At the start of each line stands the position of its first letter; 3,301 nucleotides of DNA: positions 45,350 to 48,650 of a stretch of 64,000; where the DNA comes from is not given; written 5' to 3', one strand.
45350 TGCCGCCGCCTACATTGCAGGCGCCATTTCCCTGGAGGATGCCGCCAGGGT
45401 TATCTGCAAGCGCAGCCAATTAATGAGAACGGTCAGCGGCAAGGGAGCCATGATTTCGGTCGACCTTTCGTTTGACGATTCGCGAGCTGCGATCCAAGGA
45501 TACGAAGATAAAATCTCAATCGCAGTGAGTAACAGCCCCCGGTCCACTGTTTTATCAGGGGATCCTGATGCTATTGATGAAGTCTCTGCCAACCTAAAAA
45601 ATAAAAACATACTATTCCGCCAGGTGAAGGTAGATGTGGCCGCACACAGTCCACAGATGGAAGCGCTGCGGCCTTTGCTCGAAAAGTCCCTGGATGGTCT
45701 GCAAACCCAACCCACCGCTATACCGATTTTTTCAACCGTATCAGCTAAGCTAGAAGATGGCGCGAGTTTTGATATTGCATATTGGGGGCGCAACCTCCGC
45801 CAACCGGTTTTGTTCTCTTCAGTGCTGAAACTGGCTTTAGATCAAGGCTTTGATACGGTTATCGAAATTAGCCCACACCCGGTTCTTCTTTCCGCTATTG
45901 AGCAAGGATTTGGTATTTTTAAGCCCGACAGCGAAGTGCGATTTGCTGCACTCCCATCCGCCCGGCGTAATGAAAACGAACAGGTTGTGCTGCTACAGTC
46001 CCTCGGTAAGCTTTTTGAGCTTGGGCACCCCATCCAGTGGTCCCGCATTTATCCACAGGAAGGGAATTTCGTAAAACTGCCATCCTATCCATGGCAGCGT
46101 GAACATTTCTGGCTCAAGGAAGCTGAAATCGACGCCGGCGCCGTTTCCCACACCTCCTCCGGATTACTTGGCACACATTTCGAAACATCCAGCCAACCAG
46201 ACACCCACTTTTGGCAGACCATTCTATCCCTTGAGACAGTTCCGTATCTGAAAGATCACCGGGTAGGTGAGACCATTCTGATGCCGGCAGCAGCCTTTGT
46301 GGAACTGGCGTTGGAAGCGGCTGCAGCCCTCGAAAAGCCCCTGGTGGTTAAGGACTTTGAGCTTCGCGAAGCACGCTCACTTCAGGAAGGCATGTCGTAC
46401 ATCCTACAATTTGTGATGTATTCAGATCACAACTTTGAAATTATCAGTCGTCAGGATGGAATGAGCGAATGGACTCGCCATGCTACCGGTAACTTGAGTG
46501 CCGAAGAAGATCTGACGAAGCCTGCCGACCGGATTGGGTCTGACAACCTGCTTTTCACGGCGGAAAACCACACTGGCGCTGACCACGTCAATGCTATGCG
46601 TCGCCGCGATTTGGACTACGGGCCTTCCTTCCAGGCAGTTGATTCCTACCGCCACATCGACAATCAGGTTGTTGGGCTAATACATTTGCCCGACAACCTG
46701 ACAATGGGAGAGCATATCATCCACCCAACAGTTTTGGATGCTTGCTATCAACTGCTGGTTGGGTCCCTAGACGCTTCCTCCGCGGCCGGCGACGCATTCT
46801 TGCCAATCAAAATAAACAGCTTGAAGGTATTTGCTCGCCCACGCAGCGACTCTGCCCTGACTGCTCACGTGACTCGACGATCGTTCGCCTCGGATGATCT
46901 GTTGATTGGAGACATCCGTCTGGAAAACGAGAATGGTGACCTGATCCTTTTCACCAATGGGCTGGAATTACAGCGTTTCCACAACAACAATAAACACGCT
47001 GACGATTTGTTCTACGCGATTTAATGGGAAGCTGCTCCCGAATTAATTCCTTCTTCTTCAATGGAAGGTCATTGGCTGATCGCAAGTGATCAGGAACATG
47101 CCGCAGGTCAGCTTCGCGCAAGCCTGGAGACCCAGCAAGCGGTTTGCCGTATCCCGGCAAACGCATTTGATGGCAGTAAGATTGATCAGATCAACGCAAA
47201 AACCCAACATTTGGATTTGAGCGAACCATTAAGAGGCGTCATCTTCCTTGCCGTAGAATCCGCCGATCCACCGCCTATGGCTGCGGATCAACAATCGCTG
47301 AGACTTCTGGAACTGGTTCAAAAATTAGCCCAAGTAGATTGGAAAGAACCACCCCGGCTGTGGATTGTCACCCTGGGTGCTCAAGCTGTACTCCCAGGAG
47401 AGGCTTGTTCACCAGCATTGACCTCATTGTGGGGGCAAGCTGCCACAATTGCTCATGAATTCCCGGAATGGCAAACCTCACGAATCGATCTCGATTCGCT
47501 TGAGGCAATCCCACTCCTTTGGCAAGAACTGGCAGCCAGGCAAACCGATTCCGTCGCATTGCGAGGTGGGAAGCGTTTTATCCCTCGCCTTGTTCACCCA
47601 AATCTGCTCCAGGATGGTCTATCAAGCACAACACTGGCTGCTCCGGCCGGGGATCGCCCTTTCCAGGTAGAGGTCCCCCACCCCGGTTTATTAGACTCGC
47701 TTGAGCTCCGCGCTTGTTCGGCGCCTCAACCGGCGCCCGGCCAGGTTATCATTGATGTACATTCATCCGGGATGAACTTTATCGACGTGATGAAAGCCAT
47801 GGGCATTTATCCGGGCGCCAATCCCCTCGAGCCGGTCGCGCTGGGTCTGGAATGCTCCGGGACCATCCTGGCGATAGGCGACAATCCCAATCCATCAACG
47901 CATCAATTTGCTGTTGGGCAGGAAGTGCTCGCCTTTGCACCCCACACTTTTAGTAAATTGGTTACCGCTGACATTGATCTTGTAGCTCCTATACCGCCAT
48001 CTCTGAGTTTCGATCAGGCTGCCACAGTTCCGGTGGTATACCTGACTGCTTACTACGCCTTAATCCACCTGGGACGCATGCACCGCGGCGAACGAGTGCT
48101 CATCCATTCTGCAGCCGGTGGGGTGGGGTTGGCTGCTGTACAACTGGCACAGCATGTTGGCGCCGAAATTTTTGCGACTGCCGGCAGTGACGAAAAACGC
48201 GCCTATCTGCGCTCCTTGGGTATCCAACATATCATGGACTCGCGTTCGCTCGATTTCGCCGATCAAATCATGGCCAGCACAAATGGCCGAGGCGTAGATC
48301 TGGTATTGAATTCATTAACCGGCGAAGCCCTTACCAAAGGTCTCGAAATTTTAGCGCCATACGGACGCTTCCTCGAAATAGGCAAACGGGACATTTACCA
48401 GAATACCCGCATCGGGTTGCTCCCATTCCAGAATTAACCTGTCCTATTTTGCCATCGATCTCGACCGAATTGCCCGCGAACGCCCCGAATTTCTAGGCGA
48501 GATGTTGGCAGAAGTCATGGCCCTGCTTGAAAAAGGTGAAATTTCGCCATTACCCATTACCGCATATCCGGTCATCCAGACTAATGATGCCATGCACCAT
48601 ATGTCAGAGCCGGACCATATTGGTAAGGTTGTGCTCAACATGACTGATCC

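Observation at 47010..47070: Single in-frame TAA nonsense codon between the DH and ER of PKS module 1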

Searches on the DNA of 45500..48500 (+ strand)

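Call 10: search_dna_similar(query=window:45500-48500:+, collection=plasmids, mode=distant, max_rows=10)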
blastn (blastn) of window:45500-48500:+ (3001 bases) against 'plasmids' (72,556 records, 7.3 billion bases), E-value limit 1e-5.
Records with a match: 8; places in all: 8; records where one place covers at least 80% of the query: 0.
Best place of each record, by identity: 60-80% 8.
By first word of the organism name: Streptomyces 5; Nostoc 1; Pseudomonas 1; Deinococcus 1.
By predicted mobility (MOB-suite, as given by PLSDB): mobilizable 6; non-mobilizable 2.
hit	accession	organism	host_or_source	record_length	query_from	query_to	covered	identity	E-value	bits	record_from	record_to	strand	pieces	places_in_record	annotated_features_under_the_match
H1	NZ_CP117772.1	Nostoc sp. UHCC 0926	whole organism,lichen surface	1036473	2503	2886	13%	66.7%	1e-17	100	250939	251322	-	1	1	none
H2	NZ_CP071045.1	Streptomyces sp. CA-256286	sediment,muddy soil from torrent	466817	2675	2930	9%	68.2%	6e-15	92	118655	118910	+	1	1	SDR family NAD(P)-dependent oxidoreductase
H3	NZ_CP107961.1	Streptomyces sp. NBC_00376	-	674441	2588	2766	6%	68.9%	3e-7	66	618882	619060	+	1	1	SDR family NAD(P)-dependent oxidoreductase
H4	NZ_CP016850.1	Pseudomonas sp. TMW 2.1634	cell culture,poultry meat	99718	2660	2829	6%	68.2%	9e-7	64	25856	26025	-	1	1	type I polyketide synthase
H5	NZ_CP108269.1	Streptomyces sp. NBC_00046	-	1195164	2516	2667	5%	71.9%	5e-10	76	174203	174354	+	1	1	record has no annotation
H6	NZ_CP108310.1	Streptomyces sp. NBC_00012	-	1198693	2516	2667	5%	71.9%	5e-10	76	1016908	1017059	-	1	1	record has no annotation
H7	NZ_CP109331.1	Streptomyces sp. NBC_01590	-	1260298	2516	2667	5%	71.9%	5e-10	76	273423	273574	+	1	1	record has no annotation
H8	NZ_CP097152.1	Deinococcus sp. QL22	-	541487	2870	2971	3%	75.7%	3e-6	64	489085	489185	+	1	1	type I polyketide synthase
